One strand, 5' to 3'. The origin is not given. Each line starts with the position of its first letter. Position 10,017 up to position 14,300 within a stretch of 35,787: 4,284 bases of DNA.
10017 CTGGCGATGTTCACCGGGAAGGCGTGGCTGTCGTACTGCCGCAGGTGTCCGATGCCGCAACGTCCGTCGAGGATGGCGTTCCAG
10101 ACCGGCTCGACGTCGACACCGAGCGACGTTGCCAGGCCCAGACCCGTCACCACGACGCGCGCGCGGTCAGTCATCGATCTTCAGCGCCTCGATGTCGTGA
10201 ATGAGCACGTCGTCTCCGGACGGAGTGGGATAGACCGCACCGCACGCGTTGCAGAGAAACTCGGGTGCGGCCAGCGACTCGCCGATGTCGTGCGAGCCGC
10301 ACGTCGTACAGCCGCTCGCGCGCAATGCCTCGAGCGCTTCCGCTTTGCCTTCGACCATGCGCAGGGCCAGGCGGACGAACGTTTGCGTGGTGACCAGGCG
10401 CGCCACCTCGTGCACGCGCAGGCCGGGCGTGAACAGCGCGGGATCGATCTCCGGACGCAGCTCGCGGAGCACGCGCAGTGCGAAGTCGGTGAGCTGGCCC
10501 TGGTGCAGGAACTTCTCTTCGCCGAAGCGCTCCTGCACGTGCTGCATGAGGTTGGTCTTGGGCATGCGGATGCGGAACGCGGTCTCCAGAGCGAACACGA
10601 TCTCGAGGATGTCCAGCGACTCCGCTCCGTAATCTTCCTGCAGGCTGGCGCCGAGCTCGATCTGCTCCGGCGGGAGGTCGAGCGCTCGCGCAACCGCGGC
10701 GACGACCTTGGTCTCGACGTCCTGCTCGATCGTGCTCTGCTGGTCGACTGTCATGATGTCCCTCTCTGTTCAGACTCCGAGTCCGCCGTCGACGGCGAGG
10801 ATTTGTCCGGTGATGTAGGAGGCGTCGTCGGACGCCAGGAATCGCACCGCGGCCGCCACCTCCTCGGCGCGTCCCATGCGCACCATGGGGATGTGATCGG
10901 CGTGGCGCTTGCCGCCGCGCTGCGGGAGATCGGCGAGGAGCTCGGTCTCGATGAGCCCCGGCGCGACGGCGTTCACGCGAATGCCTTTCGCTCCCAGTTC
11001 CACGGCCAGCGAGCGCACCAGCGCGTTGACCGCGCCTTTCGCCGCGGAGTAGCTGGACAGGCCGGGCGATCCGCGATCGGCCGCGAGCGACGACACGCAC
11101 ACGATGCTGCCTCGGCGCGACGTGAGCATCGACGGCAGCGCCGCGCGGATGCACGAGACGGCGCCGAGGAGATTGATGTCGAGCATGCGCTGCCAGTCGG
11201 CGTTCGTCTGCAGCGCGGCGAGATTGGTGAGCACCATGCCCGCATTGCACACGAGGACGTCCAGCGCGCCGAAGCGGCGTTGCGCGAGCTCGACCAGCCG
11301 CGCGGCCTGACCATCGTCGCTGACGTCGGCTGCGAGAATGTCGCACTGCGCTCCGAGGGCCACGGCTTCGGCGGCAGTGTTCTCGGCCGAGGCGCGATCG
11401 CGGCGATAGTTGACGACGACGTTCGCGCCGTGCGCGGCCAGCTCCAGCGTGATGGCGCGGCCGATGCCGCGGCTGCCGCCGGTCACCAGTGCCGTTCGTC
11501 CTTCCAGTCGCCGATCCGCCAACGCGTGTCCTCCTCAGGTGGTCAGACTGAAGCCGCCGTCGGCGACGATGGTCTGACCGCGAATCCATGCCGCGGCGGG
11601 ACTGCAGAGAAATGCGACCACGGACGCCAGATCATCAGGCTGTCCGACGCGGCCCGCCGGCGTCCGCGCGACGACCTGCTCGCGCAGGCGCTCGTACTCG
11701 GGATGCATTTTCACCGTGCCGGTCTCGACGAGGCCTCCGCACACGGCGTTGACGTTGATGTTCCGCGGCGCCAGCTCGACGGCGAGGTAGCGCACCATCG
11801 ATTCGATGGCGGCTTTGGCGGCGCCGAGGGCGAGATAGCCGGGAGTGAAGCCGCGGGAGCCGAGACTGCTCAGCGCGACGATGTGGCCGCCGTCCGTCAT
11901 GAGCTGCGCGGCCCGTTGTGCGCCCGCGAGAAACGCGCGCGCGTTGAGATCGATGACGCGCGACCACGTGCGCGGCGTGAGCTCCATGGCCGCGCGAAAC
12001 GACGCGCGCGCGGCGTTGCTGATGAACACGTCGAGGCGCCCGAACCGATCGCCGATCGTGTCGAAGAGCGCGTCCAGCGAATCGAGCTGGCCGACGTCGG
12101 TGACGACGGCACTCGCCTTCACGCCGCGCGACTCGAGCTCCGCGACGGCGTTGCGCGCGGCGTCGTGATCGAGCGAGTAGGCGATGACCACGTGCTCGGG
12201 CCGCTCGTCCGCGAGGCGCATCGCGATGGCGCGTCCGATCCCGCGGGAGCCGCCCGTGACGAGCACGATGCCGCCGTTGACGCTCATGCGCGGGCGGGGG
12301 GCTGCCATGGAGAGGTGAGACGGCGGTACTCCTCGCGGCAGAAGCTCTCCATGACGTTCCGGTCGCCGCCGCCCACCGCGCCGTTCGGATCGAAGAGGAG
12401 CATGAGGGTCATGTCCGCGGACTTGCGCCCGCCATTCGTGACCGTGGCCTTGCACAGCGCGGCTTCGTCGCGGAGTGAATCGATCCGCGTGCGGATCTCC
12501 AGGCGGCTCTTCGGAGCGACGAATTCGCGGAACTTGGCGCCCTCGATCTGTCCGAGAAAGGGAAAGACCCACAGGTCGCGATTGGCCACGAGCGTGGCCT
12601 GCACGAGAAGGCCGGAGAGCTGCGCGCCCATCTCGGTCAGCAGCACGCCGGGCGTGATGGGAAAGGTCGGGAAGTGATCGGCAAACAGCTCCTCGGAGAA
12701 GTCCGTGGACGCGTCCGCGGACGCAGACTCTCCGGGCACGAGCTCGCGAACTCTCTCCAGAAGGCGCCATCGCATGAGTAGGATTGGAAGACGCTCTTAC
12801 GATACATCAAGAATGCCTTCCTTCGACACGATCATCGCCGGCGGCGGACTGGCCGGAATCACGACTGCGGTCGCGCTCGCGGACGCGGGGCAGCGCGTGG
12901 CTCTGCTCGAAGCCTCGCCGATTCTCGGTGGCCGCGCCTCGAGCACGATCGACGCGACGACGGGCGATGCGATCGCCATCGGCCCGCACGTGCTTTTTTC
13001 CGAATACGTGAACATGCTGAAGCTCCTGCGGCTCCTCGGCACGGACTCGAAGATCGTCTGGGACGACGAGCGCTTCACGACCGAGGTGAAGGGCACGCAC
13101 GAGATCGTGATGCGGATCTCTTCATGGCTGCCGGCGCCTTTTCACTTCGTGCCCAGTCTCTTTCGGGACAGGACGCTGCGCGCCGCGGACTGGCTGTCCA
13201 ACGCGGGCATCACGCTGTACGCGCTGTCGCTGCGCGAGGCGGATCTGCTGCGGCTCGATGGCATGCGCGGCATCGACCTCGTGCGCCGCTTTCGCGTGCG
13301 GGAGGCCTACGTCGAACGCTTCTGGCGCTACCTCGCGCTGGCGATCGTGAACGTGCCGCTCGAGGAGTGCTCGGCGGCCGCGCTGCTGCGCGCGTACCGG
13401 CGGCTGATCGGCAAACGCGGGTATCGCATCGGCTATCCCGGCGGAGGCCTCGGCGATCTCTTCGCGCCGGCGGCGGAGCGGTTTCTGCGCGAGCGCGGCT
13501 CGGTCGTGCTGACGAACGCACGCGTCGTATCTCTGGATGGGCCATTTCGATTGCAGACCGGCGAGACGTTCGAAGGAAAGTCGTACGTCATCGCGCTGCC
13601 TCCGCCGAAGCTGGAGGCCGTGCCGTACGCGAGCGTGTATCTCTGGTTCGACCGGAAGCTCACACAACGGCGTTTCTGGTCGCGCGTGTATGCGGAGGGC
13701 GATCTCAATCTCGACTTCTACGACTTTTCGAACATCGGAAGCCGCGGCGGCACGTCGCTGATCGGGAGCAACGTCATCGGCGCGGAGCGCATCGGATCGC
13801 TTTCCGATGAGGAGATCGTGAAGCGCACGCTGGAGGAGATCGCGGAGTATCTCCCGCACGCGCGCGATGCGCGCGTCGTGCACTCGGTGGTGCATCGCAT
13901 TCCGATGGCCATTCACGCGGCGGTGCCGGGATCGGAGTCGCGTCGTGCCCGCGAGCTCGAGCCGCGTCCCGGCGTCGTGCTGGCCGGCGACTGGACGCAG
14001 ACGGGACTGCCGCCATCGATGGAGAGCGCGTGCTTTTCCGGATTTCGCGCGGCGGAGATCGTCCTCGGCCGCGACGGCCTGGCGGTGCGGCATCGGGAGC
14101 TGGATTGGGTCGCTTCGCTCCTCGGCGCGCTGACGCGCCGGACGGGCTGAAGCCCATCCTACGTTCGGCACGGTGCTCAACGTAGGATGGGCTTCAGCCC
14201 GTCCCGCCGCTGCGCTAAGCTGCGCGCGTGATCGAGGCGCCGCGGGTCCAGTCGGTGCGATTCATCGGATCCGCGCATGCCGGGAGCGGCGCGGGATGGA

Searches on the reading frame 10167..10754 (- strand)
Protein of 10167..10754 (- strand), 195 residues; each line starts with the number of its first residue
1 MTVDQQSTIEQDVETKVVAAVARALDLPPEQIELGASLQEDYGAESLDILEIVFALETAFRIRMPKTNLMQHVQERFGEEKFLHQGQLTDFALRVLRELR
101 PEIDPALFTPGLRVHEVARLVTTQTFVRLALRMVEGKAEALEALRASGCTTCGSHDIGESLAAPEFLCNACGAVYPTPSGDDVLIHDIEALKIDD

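Call 27: search_protein_families(library=pfam, proteins=[window:10167-10754:-], max_evalue=0.001)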
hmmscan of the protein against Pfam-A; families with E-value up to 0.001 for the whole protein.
window:10167-10754:- (195 aa): 1 family
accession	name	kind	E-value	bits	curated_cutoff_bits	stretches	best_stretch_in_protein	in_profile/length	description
PF00550.31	PP-binding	-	5.3e-09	36.6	20.8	1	16-72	2-57/67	Phosphopantetheine attachment site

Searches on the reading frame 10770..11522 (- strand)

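Call 27: search_protein_families(library=pfam, proteins=[window:10770-11522:-], max_evalue=0.001)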
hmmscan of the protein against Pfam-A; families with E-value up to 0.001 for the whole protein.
window:10770-11522:- (250 aa): 5 families
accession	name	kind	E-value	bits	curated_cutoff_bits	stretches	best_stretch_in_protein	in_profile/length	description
PF13561.12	adh_short_C2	-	4.2e-69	233.2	27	1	18-248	6-235/236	Enoyl-(Acyl carrier protein) reductase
PF00106.31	adh_short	-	3.8e-57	193.4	26.6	1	10-199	2-190/195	short chain dehydrogenase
PF08659.16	KR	-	4.1e-19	69.6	22.6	1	10-180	2-170/180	KR domain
PF23441.1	SDR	-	6.3e-05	22.9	27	1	7-248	6-255/258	SDR-like rossmann domain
PF01370.27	Epimerase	-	0.00019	21.4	20.9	1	11-78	1-61/240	NAD dependent epimerase/dehydratase family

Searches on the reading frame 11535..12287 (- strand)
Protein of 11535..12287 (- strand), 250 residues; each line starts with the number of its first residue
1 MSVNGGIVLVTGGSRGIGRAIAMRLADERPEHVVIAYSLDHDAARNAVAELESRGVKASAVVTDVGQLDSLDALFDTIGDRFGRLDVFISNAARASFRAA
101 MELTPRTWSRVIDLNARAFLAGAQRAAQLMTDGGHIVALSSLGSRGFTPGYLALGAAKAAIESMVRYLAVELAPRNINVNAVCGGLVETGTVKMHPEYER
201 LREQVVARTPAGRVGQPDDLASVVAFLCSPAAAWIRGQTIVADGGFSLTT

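Call 27: search_protein_families(library=pfam, proteins=[window:11535-12287:-], max_evalue=0.001)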
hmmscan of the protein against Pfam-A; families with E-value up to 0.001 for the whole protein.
window:11535-12287:- (250 aa): 3 families
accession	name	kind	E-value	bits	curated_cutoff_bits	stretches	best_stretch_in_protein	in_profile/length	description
PF13561.12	adh_short_C2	-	2e-63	214.6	27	1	15-247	6-236/236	Enoyl-(Acyl carrier protein) reductase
PF00106.31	adh_short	-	1.2e-41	142.8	26.6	1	7-193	2-188/195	short chain dehydrogenase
PF08659.16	KR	-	4.8e-13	49.9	22.6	1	6-169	1-164/180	KR domain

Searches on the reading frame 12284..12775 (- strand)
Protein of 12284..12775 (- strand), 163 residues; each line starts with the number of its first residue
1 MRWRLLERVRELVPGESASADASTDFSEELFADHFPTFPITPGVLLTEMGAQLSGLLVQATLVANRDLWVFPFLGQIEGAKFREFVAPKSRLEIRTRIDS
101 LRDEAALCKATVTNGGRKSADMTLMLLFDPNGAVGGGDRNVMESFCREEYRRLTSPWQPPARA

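Call 27: search_protein_families(library=pfam, proteins=[window:12284-12775:-], max_evalue=0.001)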
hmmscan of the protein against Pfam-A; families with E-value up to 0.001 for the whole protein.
window:12284-12775:- (163 aa): 1 family
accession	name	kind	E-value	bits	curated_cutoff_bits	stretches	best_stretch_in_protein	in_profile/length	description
PF07977.19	FabA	-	2e-11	44.1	23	1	4-110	7-123/138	FabA-like domain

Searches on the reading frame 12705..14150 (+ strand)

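Call 87: search_protein_families(library=ncbifam, proteins=[window:12705-14150:+], max_evalue=0.001)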
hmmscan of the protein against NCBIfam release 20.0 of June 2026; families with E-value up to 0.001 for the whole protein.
window:12705-14150:+ (481 aa): 38 families (the best 25 are shown)
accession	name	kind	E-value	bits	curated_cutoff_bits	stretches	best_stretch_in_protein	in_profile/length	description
TIGR03467.1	HpnE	equivalog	2.3e-66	224.9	283.05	1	43-454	2-429/430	hydroxysqualene dehydroxylase HpnE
TIGR02731.1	phytoene_desat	equivalog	3.1e-32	111.9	569.4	2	43-274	3-236/453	15-cis-phytoene desaturase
TIGR02732.1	zeta_caro_desat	equivalog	2.4e-28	99.3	622.15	2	44-228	4-195/474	9,9'-di-cis-zeta-carotene desaturase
NF005560.0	PRK07233.1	equivalog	2.4e-14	53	252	1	43-303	4-256/435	hypothetical protein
NF005547.0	PRK07208.1-3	equivalog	2.5e-07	29.8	380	1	42-114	7-77/465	hypothetical protein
NF005545.0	PRK07208.1-1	equivalog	5.4e-07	28.3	451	1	39-109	7-76/504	hypothetical protein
NF005788.0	PRK07608.1-3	equivalog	1e-06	27.8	478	1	39-76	2-39/388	UbiH/UbiF family hydroxylase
TIGR02734.1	crtI_fam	subfamily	1.6e-06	27.1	238.1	1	43-97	2-54/504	phytoene desaturase family protein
NF040770.1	hetero_SS_HdrA2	exception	4.8e-06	25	1100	1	41-79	141-179/777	CoB-CoM heterodisulfide reductase HdrA2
NF045637.1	carotdesatCrtDProt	equivalog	1.7e-05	23.6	580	1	43-97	2-54/485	1-hydroxycarotenoid 3,4-desaturase CrtD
NF005691.0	PRK07494.1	equivalog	2e-05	23.3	459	1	36-72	5-41/404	UbiH/UbiF family hydroxylase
TIGR03197.1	MnmC_Cterm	equivalog_domain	3.2e-05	23.2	174.2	1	42-81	2-41/400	FAD-dependent 5-carboxymethylaminomethyl-2-thiouridine(34) oxidoreductase MnmC1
NF005548.0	PRK07208.1-4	equivalog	3.2e-05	22.7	389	1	41-108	5-70/488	hypothetical protein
NF002480.1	PRK01747.1-1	equivalog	3.5e-05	22.4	540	1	38-80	247-289/645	bifunctional tRNA (5-methylaminomethyl-2-thiouridine)(34)-methyltransferase MnmC2/FAD-dependent 5-carboxymethylaminomethyl-2-thiouridine(34)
NF005064.0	PRK06481.1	equivalog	3.6e-05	22.6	542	1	17-82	37-107/506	flavocytochrome c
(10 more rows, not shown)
